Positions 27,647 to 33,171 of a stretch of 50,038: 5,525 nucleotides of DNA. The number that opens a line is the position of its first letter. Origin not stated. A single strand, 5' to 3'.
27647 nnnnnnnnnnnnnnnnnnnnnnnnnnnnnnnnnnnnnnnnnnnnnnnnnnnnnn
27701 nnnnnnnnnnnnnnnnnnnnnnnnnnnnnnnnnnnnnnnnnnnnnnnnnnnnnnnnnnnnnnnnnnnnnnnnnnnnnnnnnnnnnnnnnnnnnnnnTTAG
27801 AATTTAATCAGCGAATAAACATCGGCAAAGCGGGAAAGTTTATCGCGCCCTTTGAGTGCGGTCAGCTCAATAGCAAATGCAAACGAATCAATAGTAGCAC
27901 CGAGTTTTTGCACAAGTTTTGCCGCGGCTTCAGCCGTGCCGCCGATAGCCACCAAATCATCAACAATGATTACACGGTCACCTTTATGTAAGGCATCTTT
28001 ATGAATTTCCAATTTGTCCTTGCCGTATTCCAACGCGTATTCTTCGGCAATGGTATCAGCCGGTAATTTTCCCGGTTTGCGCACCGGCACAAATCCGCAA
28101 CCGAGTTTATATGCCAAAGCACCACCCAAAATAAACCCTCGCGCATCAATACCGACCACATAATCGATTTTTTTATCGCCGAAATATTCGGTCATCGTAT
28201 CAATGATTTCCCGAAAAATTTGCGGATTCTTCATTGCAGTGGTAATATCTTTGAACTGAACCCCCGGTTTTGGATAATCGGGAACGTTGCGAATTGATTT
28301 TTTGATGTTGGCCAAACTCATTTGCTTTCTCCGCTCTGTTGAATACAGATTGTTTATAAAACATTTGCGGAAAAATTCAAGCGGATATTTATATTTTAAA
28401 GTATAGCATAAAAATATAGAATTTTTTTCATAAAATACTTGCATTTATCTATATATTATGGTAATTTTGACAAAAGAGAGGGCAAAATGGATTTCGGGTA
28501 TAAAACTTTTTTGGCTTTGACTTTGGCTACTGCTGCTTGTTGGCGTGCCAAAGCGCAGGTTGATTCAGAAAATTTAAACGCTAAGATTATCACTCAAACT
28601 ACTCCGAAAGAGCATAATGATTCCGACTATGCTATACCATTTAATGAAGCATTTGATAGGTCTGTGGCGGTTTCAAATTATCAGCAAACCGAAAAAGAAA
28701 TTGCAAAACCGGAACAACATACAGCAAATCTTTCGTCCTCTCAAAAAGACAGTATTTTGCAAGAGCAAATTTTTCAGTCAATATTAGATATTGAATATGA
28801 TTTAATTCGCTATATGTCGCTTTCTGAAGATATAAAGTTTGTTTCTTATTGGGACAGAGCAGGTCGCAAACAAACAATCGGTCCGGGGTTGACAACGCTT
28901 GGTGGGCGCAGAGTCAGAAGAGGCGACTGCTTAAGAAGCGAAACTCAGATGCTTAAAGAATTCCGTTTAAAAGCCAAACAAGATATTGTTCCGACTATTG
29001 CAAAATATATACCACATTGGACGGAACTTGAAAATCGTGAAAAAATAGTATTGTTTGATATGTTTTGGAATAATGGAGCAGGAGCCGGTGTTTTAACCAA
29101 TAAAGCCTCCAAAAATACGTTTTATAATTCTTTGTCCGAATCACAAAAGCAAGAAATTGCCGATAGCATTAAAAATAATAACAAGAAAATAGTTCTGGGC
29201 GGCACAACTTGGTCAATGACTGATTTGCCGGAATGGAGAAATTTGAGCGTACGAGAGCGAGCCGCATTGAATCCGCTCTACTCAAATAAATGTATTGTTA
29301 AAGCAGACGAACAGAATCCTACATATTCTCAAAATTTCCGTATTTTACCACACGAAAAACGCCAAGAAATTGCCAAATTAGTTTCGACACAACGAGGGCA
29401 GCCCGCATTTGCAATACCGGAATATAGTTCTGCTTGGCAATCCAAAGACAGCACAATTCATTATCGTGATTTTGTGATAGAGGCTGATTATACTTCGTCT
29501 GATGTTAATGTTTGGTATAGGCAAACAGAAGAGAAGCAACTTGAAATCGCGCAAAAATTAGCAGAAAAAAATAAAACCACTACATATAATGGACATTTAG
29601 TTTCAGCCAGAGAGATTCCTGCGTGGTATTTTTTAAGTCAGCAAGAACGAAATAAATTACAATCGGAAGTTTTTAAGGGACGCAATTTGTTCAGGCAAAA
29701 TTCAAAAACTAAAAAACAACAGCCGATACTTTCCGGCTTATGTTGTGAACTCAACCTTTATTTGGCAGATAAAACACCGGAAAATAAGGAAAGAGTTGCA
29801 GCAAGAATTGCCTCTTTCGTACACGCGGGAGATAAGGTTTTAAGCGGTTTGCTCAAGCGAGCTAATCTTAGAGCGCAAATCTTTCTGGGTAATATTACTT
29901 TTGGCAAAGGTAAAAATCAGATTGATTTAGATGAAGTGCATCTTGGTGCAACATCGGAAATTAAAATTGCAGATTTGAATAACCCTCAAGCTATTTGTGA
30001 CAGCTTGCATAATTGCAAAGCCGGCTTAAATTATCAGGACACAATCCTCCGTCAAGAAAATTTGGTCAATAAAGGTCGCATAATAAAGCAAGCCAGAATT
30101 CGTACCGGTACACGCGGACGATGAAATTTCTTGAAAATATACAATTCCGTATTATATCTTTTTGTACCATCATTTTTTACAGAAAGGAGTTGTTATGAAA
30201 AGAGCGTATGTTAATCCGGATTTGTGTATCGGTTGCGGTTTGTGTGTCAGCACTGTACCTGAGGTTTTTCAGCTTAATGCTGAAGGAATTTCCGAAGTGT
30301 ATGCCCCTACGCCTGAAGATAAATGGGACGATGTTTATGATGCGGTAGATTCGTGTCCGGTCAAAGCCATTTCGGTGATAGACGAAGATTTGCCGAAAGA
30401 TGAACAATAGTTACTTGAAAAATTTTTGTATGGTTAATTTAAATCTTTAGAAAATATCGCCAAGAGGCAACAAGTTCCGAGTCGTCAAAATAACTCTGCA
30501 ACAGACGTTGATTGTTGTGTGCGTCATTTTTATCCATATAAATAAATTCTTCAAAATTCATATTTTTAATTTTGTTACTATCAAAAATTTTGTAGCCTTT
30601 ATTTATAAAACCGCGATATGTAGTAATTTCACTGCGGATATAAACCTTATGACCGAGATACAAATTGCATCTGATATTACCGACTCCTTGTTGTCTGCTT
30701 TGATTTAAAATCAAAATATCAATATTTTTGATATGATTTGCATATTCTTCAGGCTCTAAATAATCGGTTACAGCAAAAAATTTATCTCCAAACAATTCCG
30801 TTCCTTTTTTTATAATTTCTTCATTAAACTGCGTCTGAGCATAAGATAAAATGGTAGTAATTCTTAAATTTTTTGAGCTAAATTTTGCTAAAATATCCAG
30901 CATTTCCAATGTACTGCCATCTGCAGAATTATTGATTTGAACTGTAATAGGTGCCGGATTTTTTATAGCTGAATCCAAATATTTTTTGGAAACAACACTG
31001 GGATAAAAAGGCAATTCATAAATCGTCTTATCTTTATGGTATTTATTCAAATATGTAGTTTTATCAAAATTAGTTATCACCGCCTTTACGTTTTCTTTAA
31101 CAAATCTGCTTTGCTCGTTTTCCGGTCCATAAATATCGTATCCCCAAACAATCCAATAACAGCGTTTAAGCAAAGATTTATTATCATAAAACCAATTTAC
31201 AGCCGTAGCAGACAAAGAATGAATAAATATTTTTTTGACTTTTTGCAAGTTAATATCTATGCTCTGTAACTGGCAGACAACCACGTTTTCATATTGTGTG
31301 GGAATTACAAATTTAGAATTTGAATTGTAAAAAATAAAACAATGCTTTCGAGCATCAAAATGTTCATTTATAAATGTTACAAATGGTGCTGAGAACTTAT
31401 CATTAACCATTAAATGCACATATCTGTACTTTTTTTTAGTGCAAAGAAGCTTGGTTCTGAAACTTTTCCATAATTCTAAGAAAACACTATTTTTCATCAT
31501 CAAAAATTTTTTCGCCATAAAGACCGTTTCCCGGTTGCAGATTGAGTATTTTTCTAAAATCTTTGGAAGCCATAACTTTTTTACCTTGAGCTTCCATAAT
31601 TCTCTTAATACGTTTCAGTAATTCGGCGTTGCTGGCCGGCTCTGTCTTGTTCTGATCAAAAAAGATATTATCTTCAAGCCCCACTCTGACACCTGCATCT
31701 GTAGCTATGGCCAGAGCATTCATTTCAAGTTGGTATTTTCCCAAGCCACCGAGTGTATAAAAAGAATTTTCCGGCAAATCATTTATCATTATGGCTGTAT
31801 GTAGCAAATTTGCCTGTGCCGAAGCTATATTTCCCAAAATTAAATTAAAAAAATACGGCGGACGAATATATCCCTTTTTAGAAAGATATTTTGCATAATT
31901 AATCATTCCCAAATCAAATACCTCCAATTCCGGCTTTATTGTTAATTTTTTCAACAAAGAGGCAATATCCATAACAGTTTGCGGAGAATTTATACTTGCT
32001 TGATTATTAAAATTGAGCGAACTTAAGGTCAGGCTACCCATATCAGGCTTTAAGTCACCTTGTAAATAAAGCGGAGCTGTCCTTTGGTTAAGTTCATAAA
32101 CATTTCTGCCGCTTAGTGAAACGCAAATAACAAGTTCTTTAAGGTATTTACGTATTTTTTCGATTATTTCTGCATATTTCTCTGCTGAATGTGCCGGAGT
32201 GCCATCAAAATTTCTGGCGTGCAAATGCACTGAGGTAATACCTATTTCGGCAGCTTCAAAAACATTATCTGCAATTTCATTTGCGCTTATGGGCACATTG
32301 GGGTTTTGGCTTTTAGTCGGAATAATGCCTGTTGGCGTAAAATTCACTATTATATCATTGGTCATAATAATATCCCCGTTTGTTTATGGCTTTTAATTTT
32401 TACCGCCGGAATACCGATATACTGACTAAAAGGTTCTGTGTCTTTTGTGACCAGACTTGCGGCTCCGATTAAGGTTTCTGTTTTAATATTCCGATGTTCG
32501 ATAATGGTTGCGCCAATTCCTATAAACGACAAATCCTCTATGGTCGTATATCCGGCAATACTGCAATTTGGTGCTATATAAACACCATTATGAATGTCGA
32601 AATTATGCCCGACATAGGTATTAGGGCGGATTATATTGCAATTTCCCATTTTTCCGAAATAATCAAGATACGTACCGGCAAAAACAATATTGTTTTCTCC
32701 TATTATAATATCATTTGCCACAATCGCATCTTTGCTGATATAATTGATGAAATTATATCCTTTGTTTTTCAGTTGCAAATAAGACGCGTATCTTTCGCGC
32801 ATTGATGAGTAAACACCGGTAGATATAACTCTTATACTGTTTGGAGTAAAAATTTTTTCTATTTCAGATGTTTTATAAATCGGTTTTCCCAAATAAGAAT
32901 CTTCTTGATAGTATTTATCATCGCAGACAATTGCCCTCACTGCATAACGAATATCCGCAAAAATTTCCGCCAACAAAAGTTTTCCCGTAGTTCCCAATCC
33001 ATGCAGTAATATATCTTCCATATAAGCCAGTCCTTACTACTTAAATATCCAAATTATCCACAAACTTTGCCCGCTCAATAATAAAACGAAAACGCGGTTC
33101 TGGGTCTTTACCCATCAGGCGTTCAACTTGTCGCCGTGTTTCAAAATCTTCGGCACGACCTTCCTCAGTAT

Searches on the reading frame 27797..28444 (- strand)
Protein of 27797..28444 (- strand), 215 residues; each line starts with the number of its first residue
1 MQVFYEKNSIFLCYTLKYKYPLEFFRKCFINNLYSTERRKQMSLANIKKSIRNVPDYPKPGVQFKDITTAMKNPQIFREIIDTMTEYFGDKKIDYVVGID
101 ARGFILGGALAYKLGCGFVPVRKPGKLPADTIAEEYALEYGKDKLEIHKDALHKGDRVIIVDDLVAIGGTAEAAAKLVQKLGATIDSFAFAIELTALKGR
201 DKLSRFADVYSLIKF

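Call 7: search_protein_families(library=pfam, proteins=[window:27797-28444:-], max_evalue=0.00001)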
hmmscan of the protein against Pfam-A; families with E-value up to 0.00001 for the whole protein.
window:27797-28444:- (215 aa): 1 family
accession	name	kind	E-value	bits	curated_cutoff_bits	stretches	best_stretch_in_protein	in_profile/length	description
PF00156.33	Pribosyltran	-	1.9e-15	56.9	26.3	1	72-185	7-118/158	Phosphoribosyl transferase domain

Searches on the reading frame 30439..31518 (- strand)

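Call 7: search_protein_families(library=pfam, proteins=[window:30439-31518:-], max_evalue=0.00001)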
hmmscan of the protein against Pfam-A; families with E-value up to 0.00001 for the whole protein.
window:30439-31518:- (359 aa): 1 family
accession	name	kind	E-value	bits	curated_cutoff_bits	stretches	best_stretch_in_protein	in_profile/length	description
PF07429.17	Glyco_transf_56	-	7.2e-09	35.6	25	1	118-284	104-284/358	4-alpha-L-fucosyltransferase glycosyl transferase group 56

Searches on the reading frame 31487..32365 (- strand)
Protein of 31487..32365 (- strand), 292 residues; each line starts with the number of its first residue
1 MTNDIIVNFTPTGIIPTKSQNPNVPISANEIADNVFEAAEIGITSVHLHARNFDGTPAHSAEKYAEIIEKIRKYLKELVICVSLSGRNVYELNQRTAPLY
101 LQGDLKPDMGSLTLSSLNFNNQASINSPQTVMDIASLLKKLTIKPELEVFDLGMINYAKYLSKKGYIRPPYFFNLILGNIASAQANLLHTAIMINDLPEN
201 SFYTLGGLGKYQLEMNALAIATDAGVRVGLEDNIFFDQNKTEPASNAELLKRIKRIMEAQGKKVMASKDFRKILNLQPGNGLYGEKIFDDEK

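Call 7: search_protein_families(library=pfam, proteins=[window:31487-32365:-], max_evalue=0.00001)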
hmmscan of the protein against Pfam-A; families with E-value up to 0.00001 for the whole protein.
window:31487-32365:- (292 aa): 1 family
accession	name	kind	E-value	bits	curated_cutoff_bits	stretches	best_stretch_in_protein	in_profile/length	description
PF05853.18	BKACE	-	2.9e-71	240.4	24.8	1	5-276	2-274/274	beta-keto acid cleavage enzyme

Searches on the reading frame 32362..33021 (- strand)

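Call 7: search_protein_families(library=pfam, proteins=[window:32362-33021:-], max_evalue=0.00001)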
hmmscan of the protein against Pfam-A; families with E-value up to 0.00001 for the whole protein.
window:32362-33021:- (219 aa): 1 family
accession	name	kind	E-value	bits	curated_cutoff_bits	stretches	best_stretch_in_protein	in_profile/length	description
PF00132.30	Hexapep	-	1.8e-09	37.3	27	0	124-157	3-36/36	Bacterial transferase hexapeptide (six repeats)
